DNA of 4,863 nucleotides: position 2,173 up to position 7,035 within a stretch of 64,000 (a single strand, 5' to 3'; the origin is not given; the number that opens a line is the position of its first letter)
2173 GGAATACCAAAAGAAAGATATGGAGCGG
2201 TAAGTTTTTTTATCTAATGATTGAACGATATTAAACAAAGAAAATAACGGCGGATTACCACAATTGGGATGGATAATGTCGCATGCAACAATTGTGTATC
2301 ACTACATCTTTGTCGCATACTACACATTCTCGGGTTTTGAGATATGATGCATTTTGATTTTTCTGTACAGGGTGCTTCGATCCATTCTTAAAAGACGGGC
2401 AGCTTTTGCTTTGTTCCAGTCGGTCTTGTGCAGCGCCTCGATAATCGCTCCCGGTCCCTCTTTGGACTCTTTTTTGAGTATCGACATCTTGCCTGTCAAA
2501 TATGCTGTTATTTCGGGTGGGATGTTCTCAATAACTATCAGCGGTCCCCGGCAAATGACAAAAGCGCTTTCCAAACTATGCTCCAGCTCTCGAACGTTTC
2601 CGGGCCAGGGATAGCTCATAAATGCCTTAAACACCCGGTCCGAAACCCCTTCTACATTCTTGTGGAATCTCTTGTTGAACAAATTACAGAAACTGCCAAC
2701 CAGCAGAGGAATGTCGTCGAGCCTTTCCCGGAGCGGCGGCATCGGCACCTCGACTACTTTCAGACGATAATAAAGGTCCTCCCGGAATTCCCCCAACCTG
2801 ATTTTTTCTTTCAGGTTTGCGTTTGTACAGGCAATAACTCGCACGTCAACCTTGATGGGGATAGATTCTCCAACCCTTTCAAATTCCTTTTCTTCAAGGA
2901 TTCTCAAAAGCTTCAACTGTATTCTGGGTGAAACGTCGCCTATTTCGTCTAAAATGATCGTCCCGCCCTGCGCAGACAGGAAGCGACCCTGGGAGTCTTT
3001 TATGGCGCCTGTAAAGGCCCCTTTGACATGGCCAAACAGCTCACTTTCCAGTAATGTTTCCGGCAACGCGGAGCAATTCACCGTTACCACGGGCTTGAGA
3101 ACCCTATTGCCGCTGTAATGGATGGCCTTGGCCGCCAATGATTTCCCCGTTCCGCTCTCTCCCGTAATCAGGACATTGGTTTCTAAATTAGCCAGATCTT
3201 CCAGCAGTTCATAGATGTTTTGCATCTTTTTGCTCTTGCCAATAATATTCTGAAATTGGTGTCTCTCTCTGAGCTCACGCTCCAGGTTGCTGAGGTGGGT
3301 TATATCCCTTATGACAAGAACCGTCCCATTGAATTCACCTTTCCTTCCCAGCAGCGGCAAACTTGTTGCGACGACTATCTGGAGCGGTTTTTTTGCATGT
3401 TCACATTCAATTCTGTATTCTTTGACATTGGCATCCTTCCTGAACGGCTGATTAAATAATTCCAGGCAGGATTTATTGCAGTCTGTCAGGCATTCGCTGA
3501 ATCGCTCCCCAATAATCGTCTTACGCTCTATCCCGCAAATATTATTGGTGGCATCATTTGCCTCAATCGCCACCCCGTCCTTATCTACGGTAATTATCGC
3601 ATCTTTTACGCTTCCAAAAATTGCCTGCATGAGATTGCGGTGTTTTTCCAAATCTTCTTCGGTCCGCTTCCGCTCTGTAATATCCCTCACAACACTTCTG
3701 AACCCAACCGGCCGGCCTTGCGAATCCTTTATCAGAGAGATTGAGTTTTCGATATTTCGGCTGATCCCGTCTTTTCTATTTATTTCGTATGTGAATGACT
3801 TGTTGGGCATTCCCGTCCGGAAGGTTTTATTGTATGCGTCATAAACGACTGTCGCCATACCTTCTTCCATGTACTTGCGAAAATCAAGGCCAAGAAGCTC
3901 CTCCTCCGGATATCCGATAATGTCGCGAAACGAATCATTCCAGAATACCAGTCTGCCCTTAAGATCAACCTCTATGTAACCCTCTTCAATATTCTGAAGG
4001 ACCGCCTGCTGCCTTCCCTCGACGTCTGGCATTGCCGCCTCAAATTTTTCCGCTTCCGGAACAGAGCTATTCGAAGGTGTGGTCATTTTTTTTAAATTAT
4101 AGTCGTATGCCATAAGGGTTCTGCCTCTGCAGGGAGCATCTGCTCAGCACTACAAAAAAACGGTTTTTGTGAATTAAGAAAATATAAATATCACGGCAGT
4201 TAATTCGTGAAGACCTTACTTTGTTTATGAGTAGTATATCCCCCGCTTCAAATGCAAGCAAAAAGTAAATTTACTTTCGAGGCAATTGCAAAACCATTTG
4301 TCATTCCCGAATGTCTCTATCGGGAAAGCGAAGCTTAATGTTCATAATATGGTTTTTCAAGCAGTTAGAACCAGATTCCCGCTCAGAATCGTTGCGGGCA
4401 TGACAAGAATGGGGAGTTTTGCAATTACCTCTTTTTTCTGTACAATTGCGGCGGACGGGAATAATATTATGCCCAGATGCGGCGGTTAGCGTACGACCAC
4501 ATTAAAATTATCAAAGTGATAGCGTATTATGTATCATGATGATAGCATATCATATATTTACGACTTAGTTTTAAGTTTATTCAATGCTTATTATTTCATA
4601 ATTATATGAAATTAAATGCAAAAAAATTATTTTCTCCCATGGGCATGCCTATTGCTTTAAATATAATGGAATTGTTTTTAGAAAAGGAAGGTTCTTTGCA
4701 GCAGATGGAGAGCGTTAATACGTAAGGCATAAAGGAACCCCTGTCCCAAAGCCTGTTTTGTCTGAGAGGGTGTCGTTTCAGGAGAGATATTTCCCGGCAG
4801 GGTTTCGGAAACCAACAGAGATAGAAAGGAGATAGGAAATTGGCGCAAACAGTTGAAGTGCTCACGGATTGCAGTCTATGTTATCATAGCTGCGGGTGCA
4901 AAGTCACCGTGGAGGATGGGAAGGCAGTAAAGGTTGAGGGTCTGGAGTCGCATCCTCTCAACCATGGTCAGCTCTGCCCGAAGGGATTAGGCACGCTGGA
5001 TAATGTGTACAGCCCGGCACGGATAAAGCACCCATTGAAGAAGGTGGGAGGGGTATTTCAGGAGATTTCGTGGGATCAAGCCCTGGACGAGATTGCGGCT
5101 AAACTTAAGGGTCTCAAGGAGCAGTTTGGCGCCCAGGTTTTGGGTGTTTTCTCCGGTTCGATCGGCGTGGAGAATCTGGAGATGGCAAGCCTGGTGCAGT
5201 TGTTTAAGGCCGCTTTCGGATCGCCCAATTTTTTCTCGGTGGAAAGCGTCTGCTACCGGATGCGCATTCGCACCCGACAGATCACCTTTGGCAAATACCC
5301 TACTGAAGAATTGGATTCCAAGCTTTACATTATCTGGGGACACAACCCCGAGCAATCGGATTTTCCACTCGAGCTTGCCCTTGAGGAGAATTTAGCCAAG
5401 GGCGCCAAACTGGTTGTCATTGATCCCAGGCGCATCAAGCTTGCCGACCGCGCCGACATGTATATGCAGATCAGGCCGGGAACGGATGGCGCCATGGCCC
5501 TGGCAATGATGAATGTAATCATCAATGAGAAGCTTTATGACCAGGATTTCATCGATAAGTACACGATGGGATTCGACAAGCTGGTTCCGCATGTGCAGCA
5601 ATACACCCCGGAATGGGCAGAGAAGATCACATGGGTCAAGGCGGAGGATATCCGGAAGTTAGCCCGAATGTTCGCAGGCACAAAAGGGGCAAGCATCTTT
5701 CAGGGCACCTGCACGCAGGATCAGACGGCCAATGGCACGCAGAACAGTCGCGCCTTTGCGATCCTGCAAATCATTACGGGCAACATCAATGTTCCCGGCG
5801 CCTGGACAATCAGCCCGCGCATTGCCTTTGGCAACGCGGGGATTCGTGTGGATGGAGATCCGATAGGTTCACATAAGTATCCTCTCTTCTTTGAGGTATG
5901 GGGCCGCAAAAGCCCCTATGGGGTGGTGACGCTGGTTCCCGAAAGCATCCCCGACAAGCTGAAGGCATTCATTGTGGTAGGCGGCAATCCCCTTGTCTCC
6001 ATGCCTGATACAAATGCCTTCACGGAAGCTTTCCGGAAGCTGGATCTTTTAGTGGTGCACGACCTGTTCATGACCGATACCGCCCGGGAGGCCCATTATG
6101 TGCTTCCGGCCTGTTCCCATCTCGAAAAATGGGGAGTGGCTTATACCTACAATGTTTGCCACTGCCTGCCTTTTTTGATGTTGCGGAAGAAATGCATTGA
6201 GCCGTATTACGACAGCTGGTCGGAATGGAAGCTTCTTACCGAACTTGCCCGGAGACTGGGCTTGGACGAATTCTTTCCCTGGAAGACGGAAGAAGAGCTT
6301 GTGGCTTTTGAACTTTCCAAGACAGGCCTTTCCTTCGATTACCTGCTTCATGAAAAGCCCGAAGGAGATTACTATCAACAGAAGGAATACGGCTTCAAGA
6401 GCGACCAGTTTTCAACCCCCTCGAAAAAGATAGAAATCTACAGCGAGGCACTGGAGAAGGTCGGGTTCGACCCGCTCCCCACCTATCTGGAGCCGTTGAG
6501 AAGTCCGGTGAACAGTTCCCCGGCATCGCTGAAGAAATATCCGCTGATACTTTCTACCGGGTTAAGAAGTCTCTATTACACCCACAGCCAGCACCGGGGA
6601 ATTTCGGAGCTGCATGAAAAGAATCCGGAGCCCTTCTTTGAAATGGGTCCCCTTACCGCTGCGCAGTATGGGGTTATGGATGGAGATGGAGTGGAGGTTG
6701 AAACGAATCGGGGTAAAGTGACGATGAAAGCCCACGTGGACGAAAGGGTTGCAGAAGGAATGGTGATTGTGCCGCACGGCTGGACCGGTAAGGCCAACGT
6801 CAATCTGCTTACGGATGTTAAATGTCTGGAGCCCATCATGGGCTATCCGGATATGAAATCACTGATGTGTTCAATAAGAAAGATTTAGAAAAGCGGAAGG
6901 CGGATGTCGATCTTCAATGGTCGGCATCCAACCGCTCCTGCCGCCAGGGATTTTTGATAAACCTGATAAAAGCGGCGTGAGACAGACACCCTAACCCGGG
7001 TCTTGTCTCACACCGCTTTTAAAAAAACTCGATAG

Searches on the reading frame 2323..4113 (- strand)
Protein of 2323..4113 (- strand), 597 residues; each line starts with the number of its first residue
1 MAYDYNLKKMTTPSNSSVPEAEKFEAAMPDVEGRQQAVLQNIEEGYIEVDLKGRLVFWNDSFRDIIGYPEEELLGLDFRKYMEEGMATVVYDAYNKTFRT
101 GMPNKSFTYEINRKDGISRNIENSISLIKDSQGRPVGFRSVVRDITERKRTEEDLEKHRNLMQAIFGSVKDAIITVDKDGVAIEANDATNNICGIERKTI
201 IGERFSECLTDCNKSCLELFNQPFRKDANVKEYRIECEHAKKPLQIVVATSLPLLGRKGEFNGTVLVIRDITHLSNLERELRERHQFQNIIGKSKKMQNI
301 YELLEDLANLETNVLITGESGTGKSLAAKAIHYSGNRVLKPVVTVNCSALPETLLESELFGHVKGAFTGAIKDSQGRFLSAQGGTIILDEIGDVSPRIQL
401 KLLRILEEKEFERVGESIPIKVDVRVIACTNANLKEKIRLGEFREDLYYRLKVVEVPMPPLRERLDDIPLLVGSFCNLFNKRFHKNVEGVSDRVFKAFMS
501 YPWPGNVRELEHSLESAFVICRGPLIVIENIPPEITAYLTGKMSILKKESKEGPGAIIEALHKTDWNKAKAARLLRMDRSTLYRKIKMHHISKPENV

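Call 36: search_protein_families(library=ncbifam, proteins=[window:2323-4113:-], max_evalue=1e-10)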
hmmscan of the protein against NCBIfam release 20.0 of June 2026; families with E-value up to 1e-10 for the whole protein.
window:2323-4113:- (597 aa): 35 families (the best 25 are shown)
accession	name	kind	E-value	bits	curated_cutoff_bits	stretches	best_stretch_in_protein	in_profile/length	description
NF041552.1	TF_PrdR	equivalog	1.3e-113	380.3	795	1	141-589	115-576/577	sigma-54 dependent transcriptional regulator PrdR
TIGR01817.1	nifA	equivalog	2.6e-102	343.3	528.85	1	281-530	189-437/534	nif-specific transcriptional activator NifA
NF008469.0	PRK11361.1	equivalog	1.1e-91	307.9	714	1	274-591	129-456/461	acetoacetate metabolism transcriptional regulator AtoC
NF003451.0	PRK05022.1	equivalog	1.6e-90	304.3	476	1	280-587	182-506/512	nitric oxide reductase transcriptional regulator NorR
TIGR01818.1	ntrC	equivalog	2.4e-89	300.3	558.6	1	279-538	125-384/463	nitrogen regulation protein NR(I)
TIGR02915.1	PEP_resp_reg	equivalog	7.9e-87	291.9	502.6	1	270-591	115-444/445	PEP-CTERM-box response regulator transcription factor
NF007689.0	PRK10365.1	equivalog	7.2e-85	285.4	760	1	284-586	136-439/441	sigma-54-dependent response regulator transcription factor ZraR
NF038308.1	RNA_repair_RtcR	equivalog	1.4e-82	278.3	650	1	275-550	167-451/530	RNA repair transcriptional activator RtcR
NF041946.1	LuxO_transreg_Vib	equivalog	8.9e-78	262.1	800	1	280-544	125-389/463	quorum-sensing sigma-54 dependent transcriptional regulator LuxO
NF050807.1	TransRegFlbDCaul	equivalog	2.4e-77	260.7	750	1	288-531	118-361/454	sigma-54-dependent transcriptional regulator FlbD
NF041906.1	V4R_TF_MobR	exception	4e-76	256.6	999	1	285-587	229-542/544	phenol degradation transcriptional regulator MobR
NF011958.0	PRK15429.1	equivalog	7.5e-76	256.2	830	1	285-593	376-688/692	formate hydrogenlyase transcriptional activator FlhA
TIGR02329.1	propionate_PrpR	equivalog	9.1e-74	248.9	499.2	1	275-587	199-525/526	propionate catabolism operon regulatory protein PrpR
NF008085.0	PRK10820.1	equivalog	2.9e-73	247.3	576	1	156-524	76-440/520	transcriptional regulator TyrR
NF008176.1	PRK10923.1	equivalog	3.3e-73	246.9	620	1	265-537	113-387/469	nitrogen regulation protein NR(I)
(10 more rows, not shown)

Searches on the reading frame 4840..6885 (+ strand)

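Call 36: search_protein_families(library=ncbifam, proteins=[window:4840-6885:+], max_evalue=1e-10)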
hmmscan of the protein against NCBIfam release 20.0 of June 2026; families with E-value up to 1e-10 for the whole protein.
window:4840-6885:+ (682 aa): 26 families (the best 25 are shown)
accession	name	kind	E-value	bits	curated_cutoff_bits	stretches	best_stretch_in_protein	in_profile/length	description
TIGR01591.1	Fdh-alpha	equivalog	7.6e-110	368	666.25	1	11-676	3-669/672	formate dehydrogenase subunit alpha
NF012032.0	PRK15488.1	equivalog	1.6e-93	314.1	694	2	6-320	43-359/759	thiosulfate reductase PhsA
NF047855.1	AssmNtatRedNasC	equivalog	3.4e-83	280.1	1100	2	9-318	23-338/708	assimilatory nitrate reductase catalytic subunit NasC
TIGR02166.1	dmsA_ynfE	subfamily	5.2e-77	259.6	777.7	1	14-648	53-753/794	DMSO/selenate family reductase complex A subunit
TIGR03479.1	DMSO_red_II_alp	subfamily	1.3e-59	202.2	984.75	2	6-240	58-305/913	molybdopterin-dependent oxidoreductase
TIGR00509.1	bisC_fam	subfamily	3.1e-56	191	1017.55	3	183-320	199-341/772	molybdopterin guanine dinucleotide-containing S/N-oxide reductase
NF011566.1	PRK14990.1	exception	5e-52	176.9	1600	2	14-321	67-416/814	dimethylsulfoxide reductase subunit A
NF041885.1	selenate_YnfE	exception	6.5e-51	173.1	1675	1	7-321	49-403/805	selenate/tellurate reductase subunit YnfE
NF041884.1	selenate_YnfF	exception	3.5e-48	164.1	1650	1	17-322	57-397/798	selenate/tellurate reductase subunit YnfF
NF011682.0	PRK15102.1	equivalog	1.9e-45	155.3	909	2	182-321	250-395/829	trimethylamine-N-oxide reductase TorA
TIGR02164.1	torA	equivalog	4.9e-45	153.9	1465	2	181-321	245-391/824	trimethylamine-N-oxide reductase TorA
TIGR01553.1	formate-DH-alph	equivalog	4e-44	150.7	814.2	1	11-244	56-306/1009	formate dehydrogenase-N subunit alpha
NF041323.1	Nitr_red_NasA_Halo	equivalog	4.9e-42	144.3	1000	1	17-317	6-306/673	assimilatory nitrate reductase NasA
NF041783.2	mnquin_red_QrcB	equivalog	5.5e-42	143.8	440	2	6-135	52-176/695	menaquinone reductase molybdopterin-binding-like subunit QrcB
NF041513.1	formate_DH_Act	exception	1.4e-36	125.8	1400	1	10-242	46-295/1067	formate dehydrogenase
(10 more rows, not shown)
